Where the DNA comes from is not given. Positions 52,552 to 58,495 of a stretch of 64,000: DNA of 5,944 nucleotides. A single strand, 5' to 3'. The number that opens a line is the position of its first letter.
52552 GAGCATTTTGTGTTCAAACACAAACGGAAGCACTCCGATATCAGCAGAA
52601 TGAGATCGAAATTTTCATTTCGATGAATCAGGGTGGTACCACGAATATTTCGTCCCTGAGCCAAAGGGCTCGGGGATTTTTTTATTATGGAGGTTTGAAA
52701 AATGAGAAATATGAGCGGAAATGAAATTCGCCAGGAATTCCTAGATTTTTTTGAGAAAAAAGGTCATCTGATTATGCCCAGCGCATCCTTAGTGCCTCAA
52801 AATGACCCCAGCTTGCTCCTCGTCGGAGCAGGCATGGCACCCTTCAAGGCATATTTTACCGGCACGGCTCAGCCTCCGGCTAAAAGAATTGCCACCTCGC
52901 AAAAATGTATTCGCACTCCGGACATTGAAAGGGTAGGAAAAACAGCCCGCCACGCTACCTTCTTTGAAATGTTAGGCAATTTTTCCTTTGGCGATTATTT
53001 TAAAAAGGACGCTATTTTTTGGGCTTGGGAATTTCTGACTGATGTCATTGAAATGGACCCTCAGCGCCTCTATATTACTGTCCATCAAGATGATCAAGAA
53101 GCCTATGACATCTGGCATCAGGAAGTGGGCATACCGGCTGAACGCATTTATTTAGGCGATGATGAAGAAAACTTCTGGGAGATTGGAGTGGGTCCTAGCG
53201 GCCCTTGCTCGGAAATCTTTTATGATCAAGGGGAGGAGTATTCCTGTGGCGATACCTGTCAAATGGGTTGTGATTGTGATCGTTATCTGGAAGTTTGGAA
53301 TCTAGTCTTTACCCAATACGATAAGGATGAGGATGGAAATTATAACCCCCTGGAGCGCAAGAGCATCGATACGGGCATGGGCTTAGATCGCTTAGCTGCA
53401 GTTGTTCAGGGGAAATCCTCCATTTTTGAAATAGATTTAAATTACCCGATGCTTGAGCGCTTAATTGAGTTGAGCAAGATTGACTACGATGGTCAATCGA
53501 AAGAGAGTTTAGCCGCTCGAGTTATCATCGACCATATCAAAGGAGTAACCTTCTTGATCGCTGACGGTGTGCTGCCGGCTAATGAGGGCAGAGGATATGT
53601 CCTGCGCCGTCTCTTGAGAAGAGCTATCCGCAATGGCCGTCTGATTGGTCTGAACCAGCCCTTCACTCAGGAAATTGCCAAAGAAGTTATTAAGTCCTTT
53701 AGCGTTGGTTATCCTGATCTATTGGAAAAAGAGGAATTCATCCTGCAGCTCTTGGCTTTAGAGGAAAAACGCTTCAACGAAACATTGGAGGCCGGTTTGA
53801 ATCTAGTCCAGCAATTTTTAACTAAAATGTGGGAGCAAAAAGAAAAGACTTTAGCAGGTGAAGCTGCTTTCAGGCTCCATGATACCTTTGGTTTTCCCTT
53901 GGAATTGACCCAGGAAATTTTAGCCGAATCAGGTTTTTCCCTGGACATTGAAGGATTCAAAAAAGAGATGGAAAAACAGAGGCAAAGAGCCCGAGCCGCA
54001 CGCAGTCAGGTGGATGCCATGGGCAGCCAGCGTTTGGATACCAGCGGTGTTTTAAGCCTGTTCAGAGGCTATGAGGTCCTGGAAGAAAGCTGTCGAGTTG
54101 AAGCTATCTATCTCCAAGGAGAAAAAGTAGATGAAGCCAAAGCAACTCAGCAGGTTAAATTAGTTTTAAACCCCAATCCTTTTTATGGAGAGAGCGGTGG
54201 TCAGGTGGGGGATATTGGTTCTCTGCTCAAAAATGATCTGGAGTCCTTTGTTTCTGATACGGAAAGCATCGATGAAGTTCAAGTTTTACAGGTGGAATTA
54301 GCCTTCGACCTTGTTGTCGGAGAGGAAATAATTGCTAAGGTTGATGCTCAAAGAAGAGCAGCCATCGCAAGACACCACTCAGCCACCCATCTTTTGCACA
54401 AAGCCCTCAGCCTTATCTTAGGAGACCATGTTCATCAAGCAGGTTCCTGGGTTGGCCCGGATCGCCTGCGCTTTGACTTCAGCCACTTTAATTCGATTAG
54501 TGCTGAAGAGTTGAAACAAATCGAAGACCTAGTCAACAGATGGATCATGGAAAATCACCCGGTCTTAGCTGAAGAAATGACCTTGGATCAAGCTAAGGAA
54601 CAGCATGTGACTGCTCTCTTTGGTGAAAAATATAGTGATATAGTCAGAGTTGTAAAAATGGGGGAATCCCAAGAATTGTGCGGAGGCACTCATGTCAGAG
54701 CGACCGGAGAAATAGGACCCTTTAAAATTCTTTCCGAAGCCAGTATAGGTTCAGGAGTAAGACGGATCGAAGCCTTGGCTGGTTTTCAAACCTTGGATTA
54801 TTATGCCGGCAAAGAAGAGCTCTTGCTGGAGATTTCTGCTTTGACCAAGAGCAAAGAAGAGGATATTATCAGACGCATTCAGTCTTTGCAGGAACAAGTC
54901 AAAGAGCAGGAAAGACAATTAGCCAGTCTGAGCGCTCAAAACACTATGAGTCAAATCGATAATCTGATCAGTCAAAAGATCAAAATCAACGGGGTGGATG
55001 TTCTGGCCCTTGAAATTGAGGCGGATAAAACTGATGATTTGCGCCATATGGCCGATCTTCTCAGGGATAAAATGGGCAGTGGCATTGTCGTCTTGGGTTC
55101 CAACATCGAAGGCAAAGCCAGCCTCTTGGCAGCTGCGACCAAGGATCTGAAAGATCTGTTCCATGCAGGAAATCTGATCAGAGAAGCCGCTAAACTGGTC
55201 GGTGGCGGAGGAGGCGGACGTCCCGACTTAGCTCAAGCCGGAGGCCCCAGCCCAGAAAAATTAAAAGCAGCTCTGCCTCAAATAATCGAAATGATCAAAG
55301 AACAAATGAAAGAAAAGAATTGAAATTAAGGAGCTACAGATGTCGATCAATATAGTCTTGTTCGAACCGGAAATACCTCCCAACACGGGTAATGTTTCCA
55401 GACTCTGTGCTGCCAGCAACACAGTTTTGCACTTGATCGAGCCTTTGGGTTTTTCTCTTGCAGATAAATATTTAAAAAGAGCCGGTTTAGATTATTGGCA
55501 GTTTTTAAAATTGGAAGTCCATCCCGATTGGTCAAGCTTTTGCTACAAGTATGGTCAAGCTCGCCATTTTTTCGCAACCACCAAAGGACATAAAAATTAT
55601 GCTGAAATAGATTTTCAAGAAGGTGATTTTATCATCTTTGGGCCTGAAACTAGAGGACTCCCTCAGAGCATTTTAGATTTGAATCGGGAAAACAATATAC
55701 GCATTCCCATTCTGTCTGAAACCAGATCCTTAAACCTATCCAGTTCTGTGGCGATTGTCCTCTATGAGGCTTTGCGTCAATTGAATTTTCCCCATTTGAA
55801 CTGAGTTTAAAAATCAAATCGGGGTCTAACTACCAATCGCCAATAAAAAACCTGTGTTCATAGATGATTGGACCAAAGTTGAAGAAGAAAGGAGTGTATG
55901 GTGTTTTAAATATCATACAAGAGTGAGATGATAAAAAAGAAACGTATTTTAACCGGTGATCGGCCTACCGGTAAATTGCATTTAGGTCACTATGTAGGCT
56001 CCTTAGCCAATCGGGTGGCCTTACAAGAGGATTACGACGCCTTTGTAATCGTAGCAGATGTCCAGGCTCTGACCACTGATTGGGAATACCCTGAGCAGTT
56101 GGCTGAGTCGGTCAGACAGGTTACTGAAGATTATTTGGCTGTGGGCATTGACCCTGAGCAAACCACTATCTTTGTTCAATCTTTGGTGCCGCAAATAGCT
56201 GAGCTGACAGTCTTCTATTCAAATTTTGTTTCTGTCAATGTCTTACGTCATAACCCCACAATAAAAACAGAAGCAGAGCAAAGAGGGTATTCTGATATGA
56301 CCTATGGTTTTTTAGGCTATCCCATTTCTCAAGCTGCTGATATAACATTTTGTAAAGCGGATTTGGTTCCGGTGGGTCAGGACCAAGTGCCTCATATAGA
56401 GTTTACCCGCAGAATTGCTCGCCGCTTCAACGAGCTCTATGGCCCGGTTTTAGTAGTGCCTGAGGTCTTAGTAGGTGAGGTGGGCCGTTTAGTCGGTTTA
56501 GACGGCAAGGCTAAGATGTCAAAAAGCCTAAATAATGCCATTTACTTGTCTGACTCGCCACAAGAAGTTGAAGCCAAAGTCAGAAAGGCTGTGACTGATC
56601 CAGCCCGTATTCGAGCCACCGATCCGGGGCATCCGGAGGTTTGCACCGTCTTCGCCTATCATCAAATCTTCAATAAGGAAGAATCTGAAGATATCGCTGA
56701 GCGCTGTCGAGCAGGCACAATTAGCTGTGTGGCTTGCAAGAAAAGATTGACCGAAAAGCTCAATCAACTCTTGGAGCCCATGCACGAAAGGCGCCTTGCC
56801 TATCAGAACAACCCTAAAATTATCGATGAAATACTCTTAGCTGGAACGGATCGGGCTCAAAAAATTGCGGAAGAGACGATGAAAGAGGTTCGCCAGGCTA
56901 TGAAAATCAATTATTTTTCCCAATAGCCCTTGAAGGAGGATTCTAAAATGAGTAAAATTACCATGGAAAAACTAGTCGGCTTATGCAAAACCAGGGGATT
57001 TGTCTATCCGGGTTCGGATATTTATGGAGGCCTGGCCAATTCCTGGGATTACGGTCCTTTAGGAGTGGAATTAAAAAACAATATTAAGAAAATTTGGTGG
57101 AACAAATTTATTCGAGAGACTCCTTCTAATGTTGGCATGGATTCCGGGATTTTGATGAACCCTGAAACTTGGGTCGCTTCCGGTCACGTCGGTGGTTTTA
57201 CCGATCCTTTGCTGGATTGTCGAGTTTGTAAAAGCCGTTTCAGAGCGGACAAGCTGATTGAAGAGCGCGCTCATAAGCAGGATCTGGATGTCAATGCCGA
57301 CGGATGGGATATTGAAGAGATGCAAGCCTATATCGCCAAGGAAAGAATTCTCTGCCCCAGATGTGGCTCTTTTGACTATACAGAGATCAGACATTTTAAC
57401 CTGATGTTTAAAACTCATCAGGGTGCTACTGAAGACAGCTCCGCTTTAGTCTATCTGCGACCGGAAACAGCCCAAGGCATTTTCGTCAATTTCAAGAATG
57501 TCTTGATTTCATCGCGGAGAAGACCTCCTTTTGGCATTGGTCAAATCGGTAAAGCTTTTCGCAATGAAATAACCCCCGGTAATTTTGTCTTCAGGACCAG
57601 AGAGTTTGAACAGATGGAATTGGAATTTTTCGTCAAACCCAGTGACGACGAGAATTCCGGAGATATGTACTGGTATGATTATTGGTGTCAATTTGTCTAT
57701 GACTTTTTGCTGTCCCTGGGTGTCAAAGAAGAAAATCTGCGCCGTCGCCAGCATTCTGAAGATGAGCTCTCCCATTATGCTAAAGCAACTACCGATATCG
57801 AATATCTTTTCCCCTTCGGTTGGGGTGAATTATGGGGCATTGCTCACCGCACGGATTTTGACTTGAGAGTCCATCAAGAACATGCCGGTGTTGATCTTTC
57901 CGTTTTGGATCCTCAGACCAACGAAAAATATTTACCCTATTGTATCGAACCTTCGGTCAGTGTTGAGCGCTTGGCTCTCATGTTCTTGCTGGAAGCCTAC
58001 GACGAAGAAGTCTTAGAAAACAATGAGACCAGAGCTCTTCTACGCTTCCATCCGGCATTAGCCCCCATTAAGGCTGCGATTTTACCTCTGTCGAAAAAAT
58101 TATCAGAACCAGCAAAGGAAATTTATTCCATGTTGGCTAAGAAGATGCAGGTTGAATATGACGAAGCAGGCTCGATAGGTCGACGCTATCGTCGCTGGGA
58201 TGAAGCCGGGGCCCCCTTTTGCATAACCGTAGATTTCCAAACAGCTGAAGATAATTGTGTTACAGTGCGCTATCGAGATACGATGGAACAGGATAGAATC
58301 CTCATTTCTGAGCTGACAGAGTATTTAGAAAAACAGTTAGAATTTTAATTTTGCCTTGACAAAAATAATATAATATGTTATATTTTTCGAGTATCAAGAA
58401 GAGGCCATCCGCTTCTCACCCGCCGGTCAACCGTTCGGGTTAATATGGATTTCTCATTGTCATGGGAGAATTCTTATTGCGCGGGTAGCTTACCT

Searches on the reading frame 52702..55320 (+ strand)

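Call 30: search_protein_families(library=pfam, proteins=[window:52702-55320:+], max_evalue=1e-8)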
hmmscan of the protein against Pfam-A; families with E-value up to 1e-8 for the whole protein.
window:52702-55320:+ (873 aa): 3 families
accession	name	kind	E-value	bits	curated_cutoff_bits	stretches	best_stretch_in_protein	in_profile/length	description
PF01411.24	tRNA-synt_2c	-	4.3e-189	630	30.3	1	8-551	1-552/552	tRNA synthetases class II (A)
PF07973.19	tRNA_SAD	-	1.5e-18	66.9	24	1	648-690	1-44/44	Threonyl and Alanyl tRNA synthetase second additional domain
PF02272.25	DHHA1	-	1.4e-16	61.2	25.9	1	767-867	4-102/102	DHHA1 domain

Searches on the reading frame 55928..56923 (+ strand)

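Call 30: search_protein_families(library=pfam, proteins=[window:55928-56923:+], max_evalue=1e-8)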
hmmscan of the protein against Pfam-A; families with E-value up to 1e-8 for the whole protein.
window:55928-56923:+ (332 aa): 1 family
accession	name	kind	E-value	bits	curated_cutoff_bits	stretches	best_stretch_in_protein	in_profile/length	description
PF00579.31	tRNA-synt_1b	-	2.1e-65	221.4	21.1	1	5-283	6-292/292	tRNA synthetases class I (W and Y)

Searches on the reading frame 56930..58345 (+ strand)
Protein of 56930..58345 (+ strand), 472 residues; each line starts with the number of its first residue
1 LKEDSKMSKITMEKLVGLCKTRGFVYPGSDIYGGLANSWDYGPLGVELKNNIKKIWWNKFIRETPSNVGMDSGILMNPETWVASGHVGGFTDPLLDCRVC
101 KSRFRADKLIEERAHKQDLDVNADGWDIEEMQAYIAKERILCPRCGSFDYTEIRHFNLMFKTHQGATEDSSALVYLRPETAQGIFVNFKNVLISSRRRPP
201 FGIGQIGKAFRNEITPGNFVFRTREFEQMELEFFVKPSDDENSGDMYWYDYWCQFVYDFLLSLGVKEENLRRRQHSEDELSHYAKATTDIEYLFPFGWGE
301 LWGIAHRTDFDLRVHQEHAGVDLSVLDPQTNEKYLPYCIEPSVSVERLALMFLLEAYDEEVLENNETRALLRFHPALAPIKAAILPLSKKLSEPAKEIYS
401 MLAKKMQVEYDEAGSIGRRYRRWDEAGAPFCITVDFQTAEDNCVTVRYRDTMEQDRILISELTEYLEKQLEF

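Call 30: search_protein_families(library=pfam, proteins=[window:56930-58345:+], max_evalue=1e-8)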
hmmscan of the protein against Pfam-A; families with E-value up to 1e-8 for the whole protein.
window:56930-58345:+ (472 aa): 2 families
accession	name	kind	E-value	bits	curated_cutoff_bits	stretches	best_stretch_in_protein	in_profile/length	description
PF03129.25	HGTP_anticodon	-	1.1e-21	77.2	21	1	381-468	1-93/94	Anticodon binding domain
PF00587.30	tRNA-synt_2b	-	3.1e-09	37.6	29.3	1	172-351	9-174/179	tRNA synthetase class II core domain (G, H, P, S and T)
